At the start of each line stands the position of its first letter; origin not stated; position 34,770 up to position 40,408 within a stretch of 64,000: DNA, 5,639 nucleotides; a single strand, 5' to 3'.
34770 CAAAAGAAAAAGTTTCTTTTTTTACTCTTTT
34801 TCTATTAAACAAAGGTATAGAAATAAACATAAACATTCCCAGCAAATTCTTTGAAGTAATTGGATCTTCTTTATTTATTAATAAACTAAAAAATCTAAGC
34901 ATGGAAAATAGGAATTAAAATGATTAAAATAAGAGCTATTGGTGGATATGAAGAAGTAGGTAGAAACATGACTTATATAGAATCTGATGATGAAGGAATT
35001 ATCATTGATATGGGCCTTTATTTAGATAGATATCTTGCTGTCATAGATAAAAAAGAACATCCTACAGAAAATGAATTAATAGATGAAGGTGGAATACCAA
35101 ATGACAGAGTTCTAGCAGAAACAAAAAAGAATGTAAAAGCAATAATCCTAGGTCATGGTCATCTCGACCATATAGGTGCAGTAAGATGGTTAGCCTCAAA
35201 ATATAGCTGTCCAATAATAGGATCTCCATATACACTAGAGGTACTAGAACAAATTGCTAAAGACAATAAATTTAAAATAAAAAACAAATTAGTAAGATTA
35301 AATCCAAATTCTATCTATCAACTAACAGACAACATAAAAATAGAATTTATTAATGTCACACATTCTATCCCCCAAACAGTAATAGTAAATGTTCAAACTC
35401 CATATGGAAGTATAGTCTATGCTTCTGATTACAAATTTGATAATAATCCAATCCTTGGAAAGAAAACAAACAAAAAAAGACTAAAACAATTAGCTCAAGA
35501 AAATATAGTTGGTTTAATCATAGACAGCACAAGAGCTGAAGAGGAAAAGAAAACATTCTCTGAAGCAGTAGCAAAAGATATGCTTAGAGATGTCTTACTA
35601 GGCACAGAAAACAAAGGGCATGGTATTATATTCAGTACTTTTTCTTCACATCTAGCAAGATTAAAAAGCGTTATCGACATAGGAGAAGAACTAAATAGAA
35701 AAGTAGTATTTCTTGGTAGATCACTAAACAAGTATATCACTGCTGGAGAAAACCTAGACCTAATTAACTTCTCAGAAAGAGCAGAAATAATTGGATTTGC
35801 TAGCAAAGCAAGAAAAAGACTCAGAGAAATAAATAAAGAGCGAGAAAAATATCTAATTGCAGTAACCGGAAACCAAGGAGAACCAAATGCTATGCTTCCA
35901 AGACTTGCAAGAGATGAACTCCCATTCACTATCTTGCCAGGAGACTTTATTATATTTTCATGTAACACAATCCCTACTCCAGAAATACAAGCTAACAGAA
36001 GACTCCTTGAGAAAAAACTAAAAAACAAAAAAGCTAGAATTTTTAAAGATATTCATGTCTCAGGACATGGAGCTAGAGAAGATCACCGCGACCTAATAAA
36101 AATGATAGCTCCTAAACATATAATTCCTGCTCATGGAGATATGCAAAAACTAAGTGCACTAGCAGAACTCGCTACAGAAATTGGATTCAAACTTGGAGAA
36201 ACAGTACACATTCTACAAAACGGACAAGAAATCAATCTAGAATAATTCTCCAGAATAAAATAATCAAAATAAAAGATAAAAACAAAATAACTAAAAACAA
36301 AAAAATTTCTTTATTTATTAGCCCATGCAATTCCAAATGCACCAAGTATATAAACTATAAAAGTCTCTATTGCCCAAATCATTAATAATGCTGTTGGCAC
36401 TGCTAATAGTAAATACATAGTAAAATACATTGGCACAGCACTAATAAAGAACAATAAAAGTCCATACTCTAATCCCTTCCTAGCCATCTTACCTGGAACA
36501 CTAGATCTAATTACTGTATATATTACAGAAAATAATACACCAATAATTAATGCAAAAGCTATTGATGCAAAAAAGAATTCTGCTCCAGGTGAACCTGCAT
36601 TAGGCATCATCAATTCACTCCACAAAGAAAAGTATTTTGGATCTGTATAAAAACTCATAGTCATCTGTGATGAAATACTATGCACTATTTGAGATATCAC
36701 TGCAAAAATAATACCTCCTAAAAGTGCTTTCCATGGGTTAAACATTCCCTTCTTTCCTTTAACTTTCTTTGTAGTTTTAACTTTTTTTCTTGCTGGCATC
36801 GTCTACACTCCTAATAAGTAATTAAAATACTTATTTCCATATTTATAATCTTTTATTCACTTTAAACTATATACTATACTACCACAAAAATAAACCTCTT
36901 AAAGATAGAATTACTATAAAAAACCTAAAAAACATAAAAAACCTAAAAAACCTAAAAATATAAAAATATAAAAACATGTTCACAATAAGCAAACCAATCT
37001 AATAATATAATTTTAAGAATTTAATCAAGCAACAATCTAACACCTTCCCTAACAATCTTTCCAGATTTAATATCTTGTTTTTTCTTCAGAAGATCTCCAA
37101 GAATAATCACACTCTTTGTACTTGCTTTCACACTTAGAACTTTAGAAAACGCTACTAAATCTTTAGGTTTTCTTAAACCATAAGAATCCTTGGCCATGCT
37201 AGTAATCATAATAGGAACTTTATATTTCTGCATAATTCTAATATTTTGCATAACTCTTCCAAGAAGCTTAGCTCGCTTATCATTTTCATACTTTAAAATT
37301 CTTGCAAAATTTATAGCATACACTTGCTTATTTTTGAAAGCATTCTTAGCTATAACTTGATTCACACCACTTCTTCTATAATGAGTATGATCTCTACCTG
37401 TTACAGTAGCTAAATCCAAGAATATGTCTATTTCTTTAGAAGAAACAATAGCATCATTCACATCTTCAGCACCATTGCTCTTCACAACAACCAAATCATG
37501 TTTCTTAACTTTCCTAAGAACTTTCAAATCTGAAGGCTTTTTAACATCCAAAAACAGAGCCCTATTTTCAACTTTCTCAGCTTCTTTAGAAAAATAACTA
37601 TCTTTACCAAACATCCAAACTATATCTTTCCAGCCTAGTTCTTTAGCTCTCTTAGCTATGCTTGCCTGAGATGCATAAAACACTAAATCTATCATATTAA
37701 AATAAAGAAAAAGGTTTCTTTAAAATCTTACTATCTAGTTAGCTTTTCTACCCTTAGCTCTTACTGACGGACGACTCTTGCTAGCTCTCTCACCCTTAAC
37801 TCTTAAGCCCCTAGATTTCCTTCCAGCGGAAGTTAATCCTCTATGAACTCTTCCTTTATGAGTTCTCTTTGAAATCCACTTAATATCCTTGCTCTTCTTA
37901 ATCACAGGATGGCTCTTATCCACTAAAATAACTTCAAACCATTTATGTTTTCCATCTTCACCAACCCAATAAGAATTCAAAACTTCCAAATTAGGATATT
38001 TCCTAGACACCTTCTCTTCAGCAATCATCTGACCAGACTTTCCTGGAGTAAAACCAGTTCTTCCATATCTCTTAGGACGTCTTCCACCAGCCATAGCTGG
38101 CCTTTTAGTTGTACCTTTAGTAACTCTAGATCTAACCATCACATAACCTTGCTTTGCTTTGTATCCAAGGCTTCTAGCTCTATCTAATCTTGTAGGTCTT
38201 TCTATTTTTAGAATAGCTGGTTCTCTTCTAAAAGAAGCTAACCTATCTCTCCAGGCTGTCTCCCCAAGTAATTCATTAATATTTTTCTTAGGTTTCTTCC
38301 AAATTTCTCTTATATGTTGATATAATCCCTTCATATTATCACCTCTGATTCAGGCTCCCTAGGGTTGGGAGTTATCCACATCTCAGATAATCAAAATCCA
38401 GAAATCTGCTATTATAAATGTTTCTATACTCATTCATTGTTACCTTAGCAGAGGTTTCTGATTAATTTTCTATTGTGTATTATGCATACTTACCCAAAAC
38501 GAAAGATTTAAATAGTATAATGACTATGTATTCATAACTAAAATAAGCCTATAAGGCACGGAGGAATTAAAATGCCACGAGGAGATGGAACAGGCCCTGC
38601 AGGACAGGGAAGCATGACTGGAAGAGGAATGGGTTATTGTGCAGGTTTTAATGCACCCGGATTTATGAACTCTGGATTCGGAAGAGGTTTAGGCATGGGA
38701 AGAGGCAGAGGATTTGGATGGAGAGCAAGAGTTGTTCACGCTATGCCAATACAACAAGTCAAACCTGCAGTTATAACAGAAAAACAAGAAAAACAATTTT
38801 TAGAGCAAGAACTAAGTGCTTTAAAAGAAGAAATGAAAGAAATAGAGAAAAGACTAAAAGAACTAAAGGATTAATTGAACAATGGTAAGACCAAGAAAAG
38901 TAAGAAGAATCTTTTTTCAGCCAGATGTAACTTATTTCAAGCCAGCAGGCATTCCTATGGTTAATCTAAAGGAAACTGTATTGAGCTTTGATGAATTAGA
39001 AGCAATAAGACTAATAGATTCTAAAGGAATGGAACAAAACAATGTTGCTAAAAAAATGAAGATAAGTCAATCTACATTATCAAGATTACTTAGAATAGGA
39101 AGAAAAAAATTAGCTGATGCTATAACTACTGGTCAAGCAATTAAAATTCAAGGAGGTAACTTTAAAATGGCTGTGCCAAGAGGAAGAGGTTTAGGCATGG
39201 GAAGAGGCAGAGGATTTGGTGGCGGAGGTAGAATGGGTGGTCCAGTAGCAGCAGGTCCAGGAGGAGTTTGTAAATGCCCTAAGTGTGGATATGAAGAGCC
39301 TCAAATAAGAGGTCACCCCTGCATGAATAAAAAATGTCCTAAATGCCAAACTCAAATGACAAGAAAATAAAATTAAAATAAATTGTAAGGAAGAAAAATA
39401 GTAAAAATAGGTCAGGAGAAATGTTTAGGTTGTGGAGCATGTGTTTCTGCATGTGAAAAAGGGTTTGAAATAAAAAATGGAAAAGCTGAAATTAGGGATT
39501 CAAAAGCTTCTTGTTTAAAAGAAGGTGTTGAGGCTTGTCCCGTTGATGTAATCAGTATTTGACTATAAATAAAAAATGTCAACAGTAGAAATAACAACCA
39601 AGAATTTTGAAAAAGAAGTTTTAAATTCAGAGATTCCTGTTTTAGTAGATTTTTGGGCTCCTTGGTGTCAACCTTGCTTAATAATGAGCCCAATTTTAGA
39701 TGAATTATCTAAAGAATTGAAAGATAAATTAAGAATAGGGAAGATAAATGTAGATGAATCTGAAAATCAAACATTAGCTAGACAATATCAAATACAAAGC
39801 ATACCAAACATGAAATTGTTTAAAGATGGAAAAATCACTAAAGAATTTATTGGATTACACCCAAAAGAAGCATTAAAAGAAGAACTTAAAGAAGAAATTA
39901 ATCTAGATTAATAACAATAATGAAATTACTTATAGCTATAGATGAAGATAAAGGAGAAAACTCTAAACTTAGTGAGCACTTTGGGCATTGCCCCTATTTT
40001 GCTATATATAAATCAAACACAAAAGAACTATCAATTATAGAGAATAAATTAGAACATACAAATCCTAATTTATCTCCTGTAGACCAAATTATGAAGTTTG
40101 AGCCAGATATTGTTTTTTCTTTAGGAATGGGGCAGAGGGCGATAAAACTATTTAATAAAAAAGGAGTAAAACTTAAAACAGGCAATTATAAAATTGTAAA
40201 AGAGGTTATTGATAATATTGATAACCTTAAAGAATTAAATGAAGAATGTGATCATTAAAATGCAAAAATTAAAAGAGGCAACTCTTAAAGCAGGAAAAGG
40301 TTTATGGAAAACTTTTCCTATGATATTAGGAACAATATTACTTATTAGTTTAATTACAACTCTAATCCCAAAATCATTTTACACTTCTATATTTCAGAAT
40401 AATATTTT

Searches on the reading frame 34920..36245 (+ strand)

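Call 53: search_protein_families(library=pfam, proteins=[window:34920-36245:+], max_evalue=0.0001)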
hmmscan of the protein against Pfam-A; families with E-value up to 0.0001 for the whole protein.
window:34920-36245:+ (441 aa): 4 families
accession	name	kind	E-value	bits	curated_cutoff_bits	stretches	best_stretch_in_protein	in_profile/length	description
PF22505.1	RNase_J_b_CASP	-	3.7e-22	78.9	27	1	236-359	4-120/126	Ribonuclease J, beta-CASP domain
PF07521.17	RMMBL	-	5.5e-12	45.9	21.6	1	371-423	5-58/63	Zn-dependent metallo-hydrolase RNA specificity domain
PF00753.33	Lactamase_B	-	9e-12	45.8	22.7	1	13-119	4-91/196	Metallo-beta-lactamase superfamily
PF12706.13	Lactamase_B_2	-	1.8e-07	31.4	27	1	67-172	26-144/200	Beta-lactamase superfamily domain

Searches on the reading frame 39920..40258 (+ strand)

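Call 9: search_protein_families(library=pfam, proteins=[window:39920-40258:+], max_evalue=0.01)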
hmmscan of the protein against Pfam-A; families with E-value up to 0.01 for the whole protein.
window:39920-40258:+ (112 aa): 1 family
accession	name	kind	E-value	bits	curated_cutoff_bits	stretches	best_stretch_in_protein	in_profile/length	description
PF02579.22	Nitro_FeMo-Co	-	3.5e-14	53.3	26.3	1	14-99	2-91/94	Dinitrogenase iron-molybdenum cofactor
